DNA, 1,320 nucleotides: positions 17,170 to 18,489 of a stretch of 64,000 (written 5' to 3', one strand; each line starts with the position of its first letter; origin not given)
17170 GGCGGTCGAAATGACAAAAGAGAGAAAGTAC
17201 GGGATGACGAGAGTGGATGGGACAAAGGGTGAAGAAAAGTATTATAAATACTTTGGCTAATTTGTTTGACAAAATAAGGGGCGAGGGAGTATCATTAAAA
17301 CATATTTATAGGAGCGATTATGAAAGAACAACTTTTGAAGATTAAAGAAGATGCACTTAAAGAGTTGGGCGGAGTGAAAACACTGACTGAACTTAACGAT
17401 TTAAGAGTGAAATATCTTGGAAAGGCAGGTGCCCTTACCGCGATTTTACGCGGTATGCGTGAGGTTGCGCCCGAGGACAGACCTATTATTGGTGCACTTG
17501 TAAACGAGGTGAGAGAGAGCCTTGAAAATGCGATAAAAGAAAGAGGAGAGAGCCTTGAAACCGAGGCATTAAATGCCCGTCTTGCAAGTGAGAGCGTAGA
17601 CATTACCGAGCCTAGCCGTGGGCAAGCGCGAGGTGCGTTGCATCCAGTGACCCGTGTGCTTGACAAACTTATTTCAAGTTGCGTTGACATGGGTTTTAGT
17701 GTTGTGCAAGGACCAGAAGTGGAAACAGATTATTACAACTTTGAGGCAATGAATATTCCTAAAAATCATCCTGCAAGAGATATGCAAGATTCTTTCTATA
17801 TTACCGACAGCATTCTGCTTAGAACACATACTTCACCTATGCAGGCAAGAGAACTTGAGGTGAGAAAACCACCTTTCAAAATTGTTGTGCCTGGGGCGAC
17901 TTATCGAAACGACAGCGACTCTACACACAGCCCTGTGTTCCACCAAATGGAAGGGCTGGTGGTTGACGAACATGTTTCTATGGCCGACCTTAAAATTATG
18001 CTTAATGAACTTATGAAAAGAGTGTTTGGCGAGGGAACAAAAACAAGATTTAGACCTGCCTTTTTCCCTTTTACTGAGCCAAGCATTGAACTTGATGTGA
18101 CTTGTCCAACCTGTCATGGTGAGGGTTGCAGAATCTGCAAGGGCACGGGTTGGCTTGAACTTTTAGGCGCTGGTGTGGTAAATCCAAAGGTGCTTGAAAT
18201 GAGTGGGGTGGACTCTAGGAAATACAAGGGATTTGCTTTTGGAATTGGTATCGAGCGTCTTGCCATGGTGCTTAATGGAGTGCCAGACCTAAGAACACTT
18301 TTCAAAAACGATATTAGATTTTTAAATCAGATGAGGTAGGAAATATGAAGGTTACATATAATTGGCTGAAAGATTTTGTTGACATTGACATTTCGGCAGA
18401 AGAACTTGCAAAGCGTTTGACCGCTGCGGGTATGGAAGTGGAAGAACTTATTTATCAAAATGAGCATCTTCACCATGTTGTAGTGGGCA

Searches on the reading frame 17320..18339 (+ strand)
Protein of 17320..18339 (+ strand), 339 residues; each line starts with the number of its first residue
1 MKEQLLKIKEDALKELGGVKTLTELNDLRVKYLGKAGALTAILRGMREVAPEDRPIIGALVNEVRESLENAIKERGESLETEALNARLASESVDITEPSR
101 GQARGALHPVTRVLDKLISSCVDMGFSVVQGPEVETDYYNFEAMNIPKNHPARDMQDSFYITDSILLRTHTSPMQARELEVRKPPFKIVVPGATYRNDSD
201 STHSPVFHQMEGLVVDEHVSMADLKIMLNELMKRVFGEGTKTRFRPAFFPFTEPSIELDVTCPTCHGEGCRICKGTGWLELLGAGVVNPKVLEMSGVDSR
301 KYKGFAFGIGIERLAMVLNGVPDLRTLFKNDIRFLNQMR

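Call 12: find_encoding_contigs(protein=window:17320-18339:+, flank=3000, max_places=10)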
Protein window:17320-18339:+ (339 aa): no gene with exactly this product is on record in the collection.

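Call 19: find_homologous_proteins(query=window:17320-18336:+, max_evalue=1e-80)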
Query window:17320-18336:+ (339 aa): 7938 proteins with E <= 1e-80 among 8000 candidates; the best 120 are listed.
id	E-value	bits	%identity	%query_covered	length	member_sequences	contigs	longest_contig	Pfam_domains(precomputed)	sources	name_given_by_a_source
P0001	9.0e-224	760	100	100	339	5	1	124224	PF01409.26,PF02912.24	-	-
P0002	8.2e-169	579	73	100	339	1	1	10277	PF01409.26,PF02912.24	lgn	-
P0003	5.3e-166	570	71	100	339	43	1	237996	PF01409.26,PF02912.24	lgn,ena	-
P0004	4.8e-165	567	71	100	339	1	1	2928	PF01409.26,PF02912.24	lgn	-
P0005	2.5e-164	564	69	100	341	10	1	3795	PF01409.26,PF02912.24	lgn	-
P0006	4.9e-164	563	72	100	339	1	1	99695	PF01409.26,PF02912.24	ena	-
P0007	7.8e-162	556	71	100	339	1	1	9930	PF01409.26,PF02912.24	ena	-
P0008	2.0e-161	555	70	100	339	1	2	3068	PF01409.26,PF02912.24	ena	-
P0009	2.0e-161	555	70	100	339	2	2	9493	PF01409.26,PF02912.24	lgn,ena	-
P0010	2.8e-161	554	69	100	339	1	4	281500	PF01409.26,PF02912.24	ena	-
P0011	1.0e-160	553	71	100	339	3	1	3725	PF01409.26,PF02912.24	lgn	-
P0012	1.3e-160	552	69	100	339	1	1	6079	PF01409.26,PF02912.24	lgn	-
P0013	2.6e-160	551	70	100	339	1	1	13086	PF01409.26,PF02912.24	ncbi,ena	-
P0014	2.6e-160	551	70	100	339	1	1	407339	PF01409.26,PF02912.24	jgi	jgi:phenylalanyl-tRNA synthetase alpha chain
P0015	2.7e-160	551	70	100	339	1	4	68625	PF01409.26,PF02912.24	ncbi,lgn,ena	-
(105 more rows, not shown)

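Call 20: list_cluster_members(proteins=[P0001])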
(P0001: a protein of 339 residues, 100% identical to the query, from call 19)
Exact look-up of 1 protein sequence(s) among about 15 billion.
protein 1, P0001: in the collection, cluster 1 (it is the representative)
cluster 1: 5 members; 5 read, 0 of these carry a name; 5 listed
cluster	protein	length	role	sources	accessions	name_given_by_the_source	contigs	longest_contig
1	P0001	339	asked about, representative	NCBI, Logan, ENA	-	-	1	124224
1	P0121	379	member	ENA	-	-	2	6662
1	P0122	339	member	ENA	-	-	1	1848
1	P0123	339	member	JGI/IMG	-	-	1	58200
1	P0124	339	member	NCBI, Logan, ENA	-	-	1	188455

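Call 21: find_encoding_contigs(protein=P0124, flank=10000, max_places=10)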
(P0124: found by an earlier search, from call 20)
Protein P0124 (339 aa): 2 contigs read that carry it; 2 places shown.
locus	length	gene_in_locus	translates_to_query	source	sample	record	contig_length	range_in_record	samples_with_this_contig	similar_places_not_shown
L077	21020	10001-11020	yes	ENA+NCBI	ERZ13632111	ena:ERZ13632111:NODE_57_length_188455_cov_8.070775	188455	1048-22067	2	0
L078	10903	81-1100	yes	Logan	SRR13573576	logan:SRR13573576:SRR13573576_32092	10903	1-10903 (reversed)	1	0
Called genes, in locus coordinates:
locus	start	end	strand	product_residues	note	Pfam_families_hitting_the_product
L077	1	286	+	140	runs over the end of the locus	PF02502:LacAB_rpiB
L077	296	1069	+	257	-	-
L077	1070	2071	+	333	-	PF00044:Gp_dh_N, PF02800:Gp_dh_C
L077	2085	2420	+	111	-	-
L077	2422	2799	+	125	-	-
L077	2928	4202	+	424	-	PF05697:Trigger_N, PF00254:FKBP_C, PF05698:Trigger_C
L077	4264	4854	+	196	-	PF00574:CLP_protease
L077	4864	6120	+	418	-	PF06689:zf-C4_ClpX, PF01078:Mg_chelatase (faint), PF00004:AAA, PF07724:AAA_2, PF07728:AAA_5 (weak), PF10431:ClpB_D2-small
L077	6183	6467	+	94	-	-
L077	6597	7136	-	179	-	PF26128:Gad2 (weak), PF01743:PolyA_pol (weak)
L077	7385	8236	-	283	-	PF00849:PseudoU_synth_2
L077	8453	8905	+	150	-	-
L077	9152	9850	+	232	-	-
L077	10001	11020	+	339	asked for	PF02912:Phe_tRNA-synt_N, PF01409:tRNA-synt_2d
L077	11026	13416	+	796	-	PF01588:tRNA_bind, PF03483:B3_4, PF03484:B5, PF01409:tRNA-synt_2d (weak), PF17759:tRNA_synthFbeta, PF03147:FDX-ACB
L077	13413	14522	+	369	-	PF00266:Aminotran_5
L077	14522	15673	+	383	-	PF22025:ThiI_fer, PF02926:THUMP, PF02568:ThiI, PF06508:QueC (weak)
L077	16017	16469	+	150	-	PF01316:Arg_repressor, PF02863:Arg_repressor_C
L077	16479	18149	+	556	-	PF02463:SMC_N, PF13175:AAA_15 (faint), PF13476:AAA_23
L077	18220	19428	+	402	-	PF13180:PDZ_2 (weak), PF05580:Peptidase_S55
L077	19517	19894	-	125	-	-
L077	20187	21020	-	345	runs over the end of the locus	PF02899:Phage_int_SAM_1 (faint), PF00589:Phage_integrase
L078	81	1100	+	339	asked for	PF02912:Phe_tRNA-synt_N, PF01409:tRNA-synt_2d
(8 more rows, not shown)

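Call 22: find_encoding_contigs(protein=P0123, flank=10000, max_places=10)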
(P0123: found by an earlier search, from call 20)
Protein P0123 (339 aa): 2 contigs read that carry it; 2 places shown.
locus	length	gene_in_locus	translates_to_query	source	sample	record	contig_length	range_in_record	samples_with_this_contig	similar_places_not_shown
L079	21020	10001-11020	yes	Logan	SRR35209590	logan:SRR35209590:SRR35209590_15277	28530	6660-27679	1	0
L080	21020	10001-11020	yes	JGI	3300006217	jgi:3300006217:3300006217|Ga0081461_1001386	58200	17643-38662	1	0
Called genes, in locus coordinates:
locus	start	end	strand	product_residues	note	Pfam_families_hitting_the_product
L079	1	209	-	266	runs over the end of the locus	-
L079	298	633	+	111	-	PF02410:RsfS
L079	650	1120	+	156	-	PF01451:LMWPc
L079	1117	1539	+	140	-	PF02502:LacAB_rpiB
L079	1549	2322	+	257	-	-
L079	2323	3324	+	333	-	PF00044:Gp_dh_N, PF02800:Gp_dh_C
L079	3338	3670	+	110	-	-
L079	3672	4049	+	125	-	-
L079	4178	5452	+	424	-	PF05697:Trigger_N, PF00254:FKBP_C, PF05698:Trigger_C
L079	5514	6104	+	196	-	PF00574:CLP_protease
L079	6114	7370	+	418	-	PF06689:zf-C4_ClpX, PF00493:MCM (faint), PF01078:Mg_chelatase (faint), PF00004:AAA, PF07724:AAA_2, PF07728:AAA_5 (weak), PF10431:ClpB_D2-small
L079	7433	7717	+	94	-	-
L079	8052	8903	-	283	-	PF00849:PseudoU_synth_2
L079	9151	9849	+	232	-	-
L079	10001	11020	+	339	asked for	PF02912:Phe_tRNA-synt_N, PF01409:tRNA-synt_2d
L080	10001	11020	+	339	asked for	PF02912:Phe_tRNA-synt_N, PF01409:tRNA-synt_2d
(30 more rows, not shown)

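Call 46: find_encoding_contigs(protein=P0121, flank=6000, max_places=10)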
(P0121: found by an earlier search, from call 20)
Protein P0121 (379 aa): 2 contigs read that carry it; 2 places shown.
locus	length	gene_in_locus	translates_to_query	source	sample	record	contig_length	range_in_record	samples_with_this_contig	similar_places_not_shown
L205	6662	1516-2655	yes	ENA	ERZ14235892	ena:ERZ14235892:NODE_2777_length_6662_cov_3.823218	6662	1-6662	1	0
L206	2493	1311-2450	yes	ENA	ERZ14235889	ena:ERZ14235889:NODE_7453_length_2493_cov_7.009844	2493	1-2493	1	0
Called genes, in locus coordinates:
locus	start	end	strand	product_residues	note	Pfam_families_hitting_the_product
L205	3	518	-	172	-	?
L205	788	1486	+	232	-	PF20585:Pectate_lyase_5 (faint)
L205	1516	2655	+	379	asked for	PF02912:Phe_tRNA-synt_N, PF01409:tRNA-synt_2d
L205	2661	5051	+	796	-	PF01588:tRNA_bind, PF03483:B3_4, PF03484:B5, PF17759:tRNA_synthFbeta, PF03147:FDX-ACB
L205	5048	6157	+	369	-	PF00266:Aminotran_5, PF00155:Aminotran_1_2 (weak)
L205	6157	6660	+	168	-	?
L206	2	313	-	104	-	?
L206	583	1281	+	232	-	PF20585:Pectate_lyase_5 (faint)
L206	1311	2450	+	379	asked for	PF02912:Phe_tRNA-synt_N, PF01409:tRNA-synt_2d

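Call 52: search_protein_families(library=ncbifam, proteins=[L077:8453-8902:+, L077:9152-9847:+], max_evalue=0.1)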
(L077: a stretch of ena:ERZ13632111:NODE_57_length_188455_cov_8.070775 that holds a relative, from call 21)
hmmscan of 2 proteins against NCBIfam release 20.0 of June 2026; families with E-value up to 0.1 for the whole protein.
L077:8453-8902:+ (150 aa): 2 families
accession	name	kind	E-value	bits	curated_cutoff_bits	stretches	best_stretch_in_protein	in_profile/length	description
NF050013.1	HpsJ_like_A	equivalog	0.00074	19.2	140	1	14-106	75-166/217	HpsJ-like protein, cyanoexosortase A-associated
TIGR03495.1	phage_LysB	equivalog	0.037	14.3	92.75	1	13-101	5-90/135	Rz-like lysis system protein LysB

L077:9152-9847:+ (232 aa): 1 family
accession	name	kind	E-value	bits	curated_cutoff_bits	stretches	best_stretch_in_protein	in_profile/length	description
NF033894.1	Eex_IncN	subfamily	0.075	13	33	0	16-52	4-42/65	EexN family lipoprotein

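Call 53: search_protein_families(library=phrogs, proteins=[L077:8453-8902:+, L077:9152-9847:+], max_evalue=0.1)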
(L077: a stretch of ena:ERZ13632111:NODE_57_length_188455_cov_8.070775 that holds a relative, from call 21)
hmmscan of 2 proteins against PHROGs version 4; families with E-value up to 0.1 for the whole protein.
L077:8453-8902:+ (150 aa): 2 families
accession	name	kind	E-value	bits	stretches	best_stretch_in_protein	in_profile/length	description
phrog_604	-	unknown function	0.0079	18.2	1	52-121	5-73/103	-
phrog_5105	-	unknown function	0.021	15.9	1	13-90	9-84/159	-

L077:9152-9847:+ (232 aa): 0 families

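Call 56: find_homologous_proteins(query=L077:9152-9847:+, max_evalue=1e-10)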
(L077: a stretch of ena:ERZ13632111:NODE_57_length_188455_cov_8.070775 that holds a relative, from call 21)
Query L077:9152-9847:+ (232 aa): 455 proteins with E <= 1e-10 among 690 candidates; the best 120 are listed.
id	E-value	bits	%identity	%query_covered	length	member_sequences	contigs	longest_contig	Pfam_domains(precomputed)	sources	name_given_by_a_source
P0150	2.1e-138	477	93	100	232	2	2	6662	PF20585.5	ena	-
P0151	5.1e-72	260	57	96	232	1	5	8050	-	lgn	-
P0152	1.4e-71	258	57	99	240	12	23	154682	-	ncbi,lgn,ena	-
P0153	1.8e-71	258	56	98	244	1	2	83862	-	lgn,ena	-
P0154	1.4e-70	255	54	98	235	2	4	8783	-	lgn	-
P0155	1.8e-70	255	60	95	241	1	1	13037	PF20585.5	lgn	-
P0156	1.9e-70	255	60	94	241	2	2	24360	PF20585.5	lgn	-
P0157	6.2e-70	253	55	96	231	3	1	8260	-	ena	-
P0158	7.9e-70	253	56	100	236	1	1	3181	-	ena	-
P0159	1.1e-69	252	59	95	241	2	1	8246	PF20585.5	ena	-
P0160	2.6e-69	251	59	95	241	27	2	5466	PF20585.5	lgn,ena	-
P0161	2.6e-69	251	58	100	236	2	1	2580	-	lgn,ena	-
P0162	6.4e-69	250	63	84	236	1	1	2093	-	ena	-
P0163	7.3e-69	250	56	94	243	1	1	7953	-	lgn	-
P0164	7.9e-69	249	57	96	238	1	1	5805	-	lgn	-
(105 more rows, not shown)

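Call 57: find_encoding_contigs(protein=P0152, flank=1500, max_places=10)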
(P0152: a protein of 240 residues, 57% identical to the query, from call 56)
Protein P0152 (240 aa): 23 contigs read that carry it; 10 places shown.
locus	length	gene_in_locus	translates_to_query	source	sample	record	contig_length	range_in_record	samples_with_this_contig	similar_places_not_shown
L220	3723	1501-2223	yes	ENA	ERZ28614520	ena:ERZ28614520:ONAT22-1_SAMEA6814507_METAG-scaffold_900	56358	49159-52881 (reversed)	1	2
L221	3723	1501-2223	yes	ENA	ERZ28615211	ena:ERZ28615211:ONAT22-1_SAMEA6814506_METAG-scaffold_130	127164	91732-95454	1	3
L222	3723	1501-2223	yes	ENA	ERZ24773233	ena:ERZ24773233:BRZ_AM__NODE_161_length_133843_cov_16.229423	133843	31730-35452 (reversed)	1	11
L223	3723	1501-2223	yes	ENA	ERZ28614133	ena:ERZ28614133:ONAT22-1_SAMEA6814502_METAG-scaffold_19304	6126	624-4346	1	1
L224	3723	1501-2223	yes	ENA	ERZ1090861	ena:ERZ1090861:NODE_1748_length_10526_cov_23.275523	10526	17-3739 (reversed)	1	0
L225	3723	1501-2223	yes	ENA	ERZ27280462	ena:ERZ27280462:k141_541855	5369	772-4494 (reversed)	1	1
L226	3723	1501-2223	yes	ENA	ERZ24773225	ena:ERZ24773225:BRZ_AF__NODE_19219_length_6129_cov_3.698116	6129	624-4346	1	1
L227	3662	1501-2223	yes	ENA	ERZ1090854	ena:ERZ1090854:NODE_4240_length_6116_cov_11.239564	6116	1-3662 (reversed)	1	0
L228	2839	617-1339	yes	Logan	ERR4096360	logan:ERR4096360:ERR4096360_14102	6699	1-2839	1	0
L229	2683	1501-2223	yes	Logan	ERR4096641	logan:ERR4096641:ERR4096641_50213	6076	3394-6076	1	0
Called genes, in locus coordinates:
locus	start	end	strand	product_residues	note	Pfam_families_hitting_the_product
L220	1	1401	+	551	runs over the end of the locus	PF12679:ABC2_membrane_2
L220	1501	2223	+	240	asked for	-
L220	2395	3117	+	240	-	-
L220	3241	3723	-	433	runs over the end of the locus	PF02878:PGM_PMM_I, PF02879:PGM_PMM_II, PF02880:PGM_PMM_III, PF00408:PGM_PMM_IV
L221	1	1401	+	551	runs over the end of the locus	PF12679:ABC2_membrane_2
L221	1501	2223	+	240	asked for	-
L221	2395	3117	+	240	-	-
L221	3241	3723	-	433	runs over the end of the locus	PF02878:PGM_PMM_I, PF02879:PGM_PMM_II, PF02880:PGM_PMM_III, PF00408:PGM_PMM_IV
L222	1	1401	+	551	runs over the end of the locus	PF12679:ABC2_membrane_2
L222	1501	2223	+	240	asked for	-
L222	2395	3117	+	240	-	-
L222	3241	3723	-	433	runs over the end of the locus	PF02878:PGM_PMM_I, PF02879:PGM_PMM_II, PF02880:PGM_PMM_III, PF00408:PGM_PMM_IV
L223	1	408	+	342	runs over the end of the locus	?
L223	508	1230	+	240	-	-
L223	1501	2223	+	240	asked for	-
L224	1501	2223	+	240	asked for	-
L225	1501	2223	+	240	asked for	-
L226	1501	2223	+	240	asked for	-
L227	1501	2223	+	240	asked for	-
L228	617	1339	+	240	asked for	-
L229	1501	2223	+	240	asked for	-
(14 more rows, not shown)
